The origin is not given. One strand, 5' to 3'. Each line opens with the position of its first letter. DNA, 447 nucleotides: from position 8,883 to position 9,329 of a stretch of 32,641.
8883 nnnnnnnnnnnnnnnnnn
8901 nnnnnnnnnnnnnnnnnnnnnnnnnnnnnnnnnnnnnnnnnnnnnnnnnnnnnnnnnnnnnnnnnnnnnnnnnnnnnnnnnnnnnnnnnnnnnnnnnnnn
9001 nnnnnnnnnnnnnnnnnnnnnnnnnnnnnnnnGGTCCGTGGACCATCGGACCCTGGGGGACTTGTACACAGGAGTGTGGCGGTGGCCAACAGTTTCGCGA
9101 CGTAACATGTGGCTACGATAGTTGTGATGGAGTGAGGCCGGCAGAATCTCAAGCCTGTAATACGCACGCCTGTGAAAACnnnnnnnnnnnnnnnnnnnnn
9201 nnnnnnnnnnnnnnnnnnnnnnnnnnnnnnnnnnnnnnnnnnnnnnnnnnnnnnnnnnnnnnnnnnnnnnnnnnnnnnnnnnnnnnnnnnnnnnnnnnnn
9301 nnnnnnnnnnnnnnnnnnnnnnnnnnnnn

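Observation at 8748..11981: Eukaryote-type thrombospondin type-1 (ADAMTS-like) repeats in a bacterial secreted protein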

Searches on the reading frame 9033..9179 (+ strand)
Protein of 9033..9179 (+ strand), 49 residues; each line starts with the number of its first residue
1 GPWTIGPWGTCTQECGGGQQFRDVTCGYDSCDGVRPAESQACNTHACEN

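Call 7: search_protein_families(library=pfam, proteins=[window:9033-9179:+], max_evalue=10)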
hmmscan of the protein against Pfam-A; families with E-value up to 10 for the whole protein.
seq(49 aa): 4 families
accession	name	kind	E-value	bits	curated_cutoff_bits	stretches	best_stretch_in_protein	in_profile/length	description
PF19030.6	TSP1_ADAMTS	-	2.1e-09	37.9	23.8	1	3-47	1-55/55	Thrombospondin type 1 domain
PF00090.25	TSP_1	-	0.0015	19.2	21.6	1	6-47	4-49/49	Thrombospondin type 1 domain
PF19035.6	TSP1_CCN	-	0.048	14.4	27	1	7-47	7-44/44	CCN3 Nov like TSP1 domain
PF19028.6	TSP1_spondin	-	0.084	13.6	41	1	6-47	7-52/52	Spondin-like TSP1 domain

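Call 18: search_solved_structures(query=A2, max_evalue=0.01, show_alignments=2)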
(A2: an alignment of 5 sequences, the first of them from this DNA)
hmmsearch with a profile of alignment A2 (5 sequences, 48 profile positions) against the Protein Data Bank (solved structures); distinct sequences matched with E-value up to 0.01: 14.
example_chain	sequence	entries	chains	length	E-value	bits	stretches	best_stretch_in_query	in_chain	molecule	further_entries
7yyk_A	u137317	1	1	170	6e-11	45.8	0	5-47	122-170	Thrombospondin-1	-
3r6b_A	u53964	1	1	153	2e-07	34.6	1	5-47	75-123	Thrombospondin-1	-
1lsl_A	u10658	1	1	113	2.4e-07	34.3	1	5-47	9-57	Thrombospondin 1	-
9cca_A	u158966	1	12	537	1.5e-06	31.8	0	5-21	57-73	Circumsporozoite protein,Pyridoxal 5'-phosphate synthase subunit Pdx1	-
8ckg_A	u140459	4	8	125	6.3e-06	29.7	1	2-47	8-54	Semaphorin-5A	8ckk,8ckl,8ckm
9cca_G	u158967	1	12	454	3.3e-05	27.4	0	5-21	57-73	Circumsporozoite protein,Pyridoxal 5'-phosphate synthase subunit PDX2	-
12em_B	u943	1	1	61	0.00096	22.8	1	5-47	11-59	Thrombospondin-1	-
7r84_A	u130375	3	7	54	0.0017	22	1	3-46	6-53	Vasculostatin-120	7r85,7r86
6b0s_C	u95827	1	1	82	0.007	20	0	5-21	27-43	Circumsporozoite protein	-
9hzj_B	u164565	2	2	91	0.0076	19.9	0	5-21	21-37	Circumsporozoite protein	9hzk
3vdj_A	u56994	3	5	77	0.0087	19.7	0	5-21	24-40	Circumsporozoite (CS) protein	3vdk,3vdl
7rxi_A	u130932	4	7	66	0.0094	19.6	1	5-21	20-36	Circumsporozoite protein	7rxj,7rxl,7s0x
9ncy_A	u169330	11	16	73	0.0094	19.6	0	5-21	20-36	Circumsporozoite protein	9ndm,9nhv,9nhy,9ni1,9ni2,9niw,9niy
7rxp_A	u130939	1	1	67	0.0095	19.6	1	5-21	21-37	Circumsporozoite protein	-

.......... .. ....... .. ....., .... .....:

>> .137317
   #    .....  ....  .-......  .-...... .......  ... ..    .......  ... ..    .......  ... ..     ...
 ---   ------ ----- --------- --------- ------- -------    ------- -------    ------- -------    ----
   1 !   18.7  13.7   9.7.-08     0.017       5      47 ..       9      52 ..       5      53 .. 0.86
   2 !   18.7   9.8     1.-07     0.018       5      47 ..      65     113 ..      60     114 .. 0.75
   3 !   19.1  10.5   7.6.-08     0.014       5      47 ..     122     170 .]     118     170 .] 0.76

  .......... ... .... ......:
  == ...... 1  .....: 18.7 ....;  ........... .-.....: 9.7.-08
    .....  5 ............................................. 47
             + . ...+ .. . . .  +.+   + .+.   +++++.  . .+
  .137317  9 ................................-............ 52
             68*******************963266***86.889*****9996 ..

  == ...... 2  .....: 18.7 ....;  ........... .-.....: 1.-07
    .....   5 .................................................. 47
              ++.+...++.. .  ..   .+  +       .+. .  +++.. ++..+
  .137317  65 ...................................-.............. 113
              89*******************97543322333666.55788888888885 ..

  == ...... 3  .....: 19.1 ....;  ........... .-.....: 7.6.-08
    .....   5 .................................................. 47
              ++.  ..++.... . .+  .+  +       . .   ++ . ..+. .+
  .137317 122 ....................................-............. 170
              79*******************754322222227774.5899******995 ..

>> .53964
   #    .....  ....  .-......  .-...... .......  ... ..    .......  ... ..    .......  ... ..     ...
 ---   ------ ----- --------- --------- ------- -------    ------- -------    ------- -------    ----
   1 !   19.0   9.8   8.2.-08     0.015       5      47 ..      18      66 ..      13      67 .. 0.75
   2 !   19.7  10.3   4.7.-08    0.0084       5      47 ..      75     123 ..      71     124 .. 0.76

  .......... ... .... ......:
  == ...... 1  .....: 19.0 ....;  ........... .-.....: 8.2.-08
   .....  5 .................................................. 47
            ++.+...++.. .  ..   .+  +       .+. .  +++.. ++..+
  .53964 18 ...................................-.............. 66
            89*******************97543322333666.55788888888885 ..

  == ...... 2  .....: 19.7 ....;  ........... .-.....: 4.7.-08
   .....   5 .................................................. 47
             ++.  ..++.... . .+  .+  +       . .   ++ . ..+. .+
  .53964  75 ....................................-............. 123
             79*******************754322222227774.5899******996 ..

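Call 20: find_related_loci(query=A2, collection=genome_contigs, flank=6000)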
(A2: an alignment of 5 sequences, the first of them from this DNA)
Query A2 (48 aa) in genome_contigs; peptide patterns used: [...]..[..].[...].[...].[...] (x = any residue, [..] = any of these).
187 stretches matched a pattern; 49 encode a relative of the query (tblastn E <= 1e-3); 48 distinct loci.
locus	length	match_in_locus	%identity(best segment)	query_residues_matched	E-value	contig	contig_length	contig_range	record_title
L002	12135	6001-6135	62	2-46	1e-15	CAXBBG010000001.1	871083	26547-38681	MAG TPA_asm: uncultured Magnetococcales bacterium isolate ERR2762135_binner123_Refined_42 genome assembly, contig: ERZ34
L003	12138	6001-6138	57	1-46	8e-15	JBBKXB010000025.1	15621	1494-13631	MAG: Bdellovibrionales bacterium isolate metabat_bins.223 k119_3961502, whole genome shotgun sequence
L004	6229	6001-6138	54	1-46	4e-14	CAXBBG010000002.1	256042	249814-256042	MAG TPA_asm: uncultured Magnetococcales bacterium isolate ERR2762135_binner123_Refined_42 genome assembly, contig: ERZ34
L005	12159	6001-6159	51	1-46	4e-11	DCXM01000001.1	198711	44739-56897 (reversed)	MAG TPA_asm: Proteobacteria bacterium UBA2136 UBA2136_contig_1252, whole genome shotgun sequence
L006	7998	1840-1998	51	2-46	7e-11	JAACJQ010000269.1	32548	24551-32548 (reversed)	MAG: Archangiaceae bacterium isolate LZH k87_415208, whole genome shotgun sequence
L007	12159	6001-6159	47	2-46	2e-10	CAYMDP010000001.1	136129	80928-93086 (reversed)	MAG TPA_asm: uncultured Pseudobdellovibrionaceae bacterium isolate SRP329715_co2_48 genome assembly, contig: NODE_237_le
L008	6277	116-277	44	2-47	3e-10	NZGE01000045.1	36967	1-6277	MAG: Magnetococcales bacterium isolate MED694 MHASMcontig_68390, whole genome shotgun sequence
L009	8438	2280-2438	43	2-46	4e-10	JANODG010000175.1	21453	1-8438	MAG: Bdellovibrionales bacterium isolate VAR_17_metabat_18 VAR_17_k141_2774182, whole genome shotgun sequence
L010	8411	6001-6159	43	2-46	5e-10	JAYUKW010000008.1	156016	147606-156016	MAG: Bdellovibrionales bacterium isolate GFS_9291 GFS_9291_7, whole genome shotgun sequence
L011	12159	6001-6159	45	2-46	1e-9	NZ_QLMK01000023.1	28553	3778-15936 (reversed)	Falsochrobactrum ovis strain DSM 26720 Ga0215710_123, whole genome shotgun sequence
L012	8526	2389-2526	47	1-47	2e-9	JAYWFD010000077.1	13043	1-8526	MAG: Candidatus Gracilibacteria bacterium isolate GL98_UP_metabinner_9 GL98_UP_metabinner_9_76, whole genome shotgun seq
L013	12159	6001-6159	47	2-46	2e-9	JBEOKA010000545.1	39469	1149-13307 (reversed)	MAG: Myxococcaceae bacterium isolate mt_II.5 NODE_231_length_39469_cov_8.084615, whole genome shotgun sequence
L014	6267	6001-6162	43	2-46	7e-9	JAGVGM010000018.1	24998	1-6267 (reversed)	MAG: Thermodesulfovibrionia bacterium isolate DeMMO2_3 c_000000003199, whole genome shotgun sequence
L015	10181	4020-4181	44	2-47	1e-8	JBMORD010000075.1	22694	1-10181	MAG: Myxococcota bacterium isolate Betzabe_MAG171 MAG171_75, whole genome shotgun sequence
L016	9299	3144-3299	38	2-46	4e-8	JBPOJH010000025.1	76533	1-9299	MAG: Bdellovibrionota bacterium isolate MAG_1466 c_000000614064, whole genome shotgun sequence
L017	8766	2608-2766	42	2-46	7e-8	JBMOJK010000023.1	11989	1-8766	MAG: Patescibacteria group bacterium isolate Deming_bin.574 contig15827, whole genome shotgun sequence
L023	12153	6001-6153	39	5-46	3e-6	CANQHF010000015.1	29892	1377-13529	MAG: uncultured Bacilli bacterium isolate Lapin-030__bin25 genome assembly, contig: Lapin-030__NODE_2177_length_29892_co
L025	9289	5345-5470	51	7-46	3e-6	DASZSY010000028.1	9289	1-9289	MAG TPA_asm: Candidatus Nanoarchaeia archaeon isolate SMAG_U6062 k141_127136, whole genome shotgun sequence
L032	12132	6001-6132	38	1-45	1e-5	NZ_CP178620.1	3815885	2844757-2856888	Bdellovibrio sp. HCB290 chromosome, complete genome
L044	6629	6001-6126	47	7-46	2e-4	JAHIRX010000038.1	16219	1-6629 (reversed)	MAG: Patescibacteria group bacterium isolate MM_PC_MetaG.mb.146 MM_PC_MetaG.mb.146_k141_796342, whole genome shotgun seq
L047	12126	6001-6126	41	7-46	2e-4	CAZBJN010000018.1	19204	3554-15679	MAG TPA_asm: uncultured Candidatus Saccharibacteria bacterium isolate SRP062349_co2_256 genome assembly, contig: NODE_15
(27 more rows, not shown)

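Call 74: search_protein_families(library=pfam, proteins=[L002:4912-6720:+, L005:4429-6915:+, L006:67-3345:+, L015:2457-4274:+, L017:2434-2868:+, L047:5701-6936:+, L044:5434-6627:+, L032:1021-6525:+, L025:4442-7267:+, L023:4666-6606:+], max_evalue=0.001)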
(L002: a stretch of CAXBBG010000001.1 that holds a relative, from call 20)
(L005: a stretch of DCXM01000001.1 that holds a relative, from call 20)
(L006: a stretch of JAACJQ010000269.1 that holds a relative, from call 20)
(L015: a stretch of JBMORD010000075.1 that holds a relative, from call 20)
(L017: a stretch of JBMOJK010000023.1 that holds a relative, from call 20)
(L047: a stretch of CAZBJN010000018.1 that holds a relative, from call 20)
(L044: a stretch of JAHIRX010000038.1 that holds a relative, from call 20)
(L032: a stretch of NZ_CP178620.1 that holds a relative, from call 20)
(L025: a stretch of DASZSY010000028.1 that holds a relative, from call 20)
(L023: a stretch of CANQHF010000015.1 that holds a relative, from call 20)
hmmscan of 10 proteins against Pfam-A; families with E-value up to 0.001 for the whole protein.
L002:4912-6720:+ (603 aa): 4 families
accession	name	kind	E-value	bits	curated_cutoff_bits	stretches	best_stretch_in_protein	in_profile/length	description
PF00090.25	TSP_1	-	1.3e-20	73.7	21.6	4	418-465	2-49/49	Thrombospondin type 1 domain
PF19030.6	TSP1_ADAMTS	-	5.7e-18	65.4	23.8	3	471-515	1-55/55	Thrombospondin type 1 domain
PF19028.6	TSP1_spondin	-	8.6e-13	48.8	41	1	417-465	4-52/52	Spondin-like TSP1 domain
PF19035.6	TSP1_CCN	-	7.5e-07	29.8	27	0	473-515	5-44/44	CCN3 Nov like TSP1 domain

L005:4429-6915:+ (829 aa): 3 families
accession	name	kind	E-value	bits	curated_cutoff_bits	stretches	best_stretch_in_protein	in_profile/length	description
PF19030.6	TSP1_ADAMTS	-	2.8e-43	146.4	23.8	4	301-353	1-55/55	Thrombospondin type 1 domain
PF19028.6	TSP1_spondin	-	1.7e-31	108.7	41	3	642-690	4-52/52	Spondin-like TSP1 domain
PF00090.25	TSP_1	-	1.2e-22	80.2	21.6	4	254-297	4-49/49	Thrombospondin type 1 domain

L006:67-3345:+ (1093 aa): 10 families
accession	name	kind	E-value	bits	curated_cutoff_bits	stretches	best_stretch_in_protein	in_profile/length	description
PF19030.6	TSP1_ADAMTS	-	1.1e-66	221.3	23.8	6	593-644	2-55/55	Thrombospondin type 1 domain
PF01421.25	Reprolysin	-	3.4e-25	89.7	20.8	1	187-388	1-200/200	Reprolysin (M12B) family zinc metalloprotease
PF00090.25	TSP_1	-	4.6e-16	59.2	21.6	2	711-763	4-49/49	Thrombospondin type 1 domain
PF13688.12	Reprolysin_5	-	2.3e-14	54.5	27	1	190-351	6-186/196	Metallo-peptidase family M12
PF00200.28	Disintegrin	-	1.4e-12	48.6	35.1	1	403-475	2-74/75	Disintegrin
PF13582.12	Reprolysin_3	-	2e-09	38.4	22.4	1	214-334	7-123/123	Metallo-peptidase family M12B Reprolysin-like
PF13574.12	Reprolysin_2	-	3.3e-08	34.1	27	1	279-373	76-190/195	Metallo-peptidase family M12B Reprolysin-like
PF19028.6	TSP1_spondin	-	4.5e-06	27.3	41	0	829-881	7-52/52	Spondin-like TSP1 domain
PF01562.24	Pep_M12B_propep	-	1.4e-05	26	23.7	1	54-109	35-93/93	Reprolysin family propeptide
PF10462.15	Peptidase_M66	-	0.00085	18.8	20.6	1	295-340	174-216/306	Peptidase M66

L015:2457-4274:+ (606 aa): 4 families
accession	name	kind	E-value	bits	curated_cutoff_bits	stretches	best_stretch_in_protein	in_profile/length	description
PF19030.6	TSP1_ADAMTS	-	3.6e-111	363.8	23.8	9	66-118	1-55/55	Thrombospondin type 1 domain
PF00090.25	TSP_1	-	1e-46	157.3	21.6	8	68-118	3-49/49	Thrombospondin type 1 domain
PF19028.6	TSP1_spondin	-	2.3e-26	92.3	41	2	403-460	1-52/52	Spondin-like TSP1 domain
PF19035.6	TSP1_CCN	-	1.2e-16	61.1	27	0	68-86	5-23/44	CCN3 Nov like TSP1 domain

L017:2434-2868:+ (145 aa): 2 families
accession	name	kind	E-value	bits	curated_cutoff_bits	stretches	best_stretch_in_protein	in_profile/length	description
PF19030.6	TSP1_ADAMTS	-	7.6e-14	52.2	23.8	1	59-111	1-55/55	Thrombospondin type 1 domain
PF00090.25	TSP_1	-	4e-06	27.4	21.6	1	63-111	5-49/49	Thrombospondin type 1 domain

L047:5701-6936:+ (412 aa): 2 families
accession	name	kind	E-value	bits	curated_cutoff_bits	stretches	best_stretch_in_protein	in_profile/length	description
PF00090.25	TSP_1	-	2.3e-09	37.7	21.6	1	97-142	2-49/49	Thrombospondin type 1 domain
PF19028.6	TSP1_spondin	-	5.7e-07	30.2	41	1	97-142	5-52/52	Spondin-like TSP1 domain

L044:5434-6627:+ (398 aa): 1 family
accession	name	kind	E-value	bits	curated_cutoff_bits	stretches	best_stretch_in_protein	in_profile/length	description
PF00090.25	TSP_1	-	6.5e-08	33.1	21.6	1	186-231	2-49/49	Thrombospondin type 1 domain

L032:1021-6525:+ (1835 aa): 2 families
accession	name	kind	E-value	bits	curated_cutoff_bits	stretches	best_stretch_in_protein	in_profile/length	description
PF19030.6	TSP1_ADAMTS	-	8.5e-07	29.6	23.8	2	1662-1702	1-40/55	Thrombospondin type 1 domain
PF10989.13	DUF2808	-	0.0004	20.9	25.3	0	1286-1363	38-117/146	Protein of unknown function (DUF2808)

L025:4442-7267:+ (942 aa): 4 families
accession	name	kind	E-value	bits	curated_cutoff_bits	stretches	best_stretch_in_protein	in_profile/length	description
PF18911.6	PKD_4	-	1.8e-22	79.6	27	1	502-569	13-82/85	PKD domain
PF00801.26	PKD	-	1e-11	45.1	23.5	1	503-567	11-76/80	PKD domain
PF00090.25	TSP_1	-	1.6e-07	31.8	21.6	1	298-343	2-49/49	Thrombospondin type 1 domain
PF22352.2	K319L-like_PKD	-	7.7e-06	26.3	27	1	513-570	18-82/84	K319L-like, PKD domain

L023:4666-6606:+ (647 aa): 5 families
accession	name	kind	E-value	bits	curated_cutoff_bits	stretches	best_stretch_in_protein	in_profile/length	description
PF19030.6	TSP1_ADAMTS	-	2.7e-06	28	23.8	1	446-496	4-55/55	Thrombospondin type 1 domain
PF07963.17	N_methyl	-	3.7e-06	26.7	21.2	1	11-34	3-26/27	Prokaryotic N-terminal methylation motif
PF00090.25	TSP_1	-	7e-05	23.4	21.6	1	446-496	4-49/49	Thrombospondin type 1 domain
PF19028.6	TSP1_spondin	-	0.00019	22.1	41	1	446-496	7-52/52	Spondin-like TSP1 domain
PF24893.1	DUF7743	-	0.0002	21.5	27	0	322-372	2-48/120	Domain of unknown function (DUF7743)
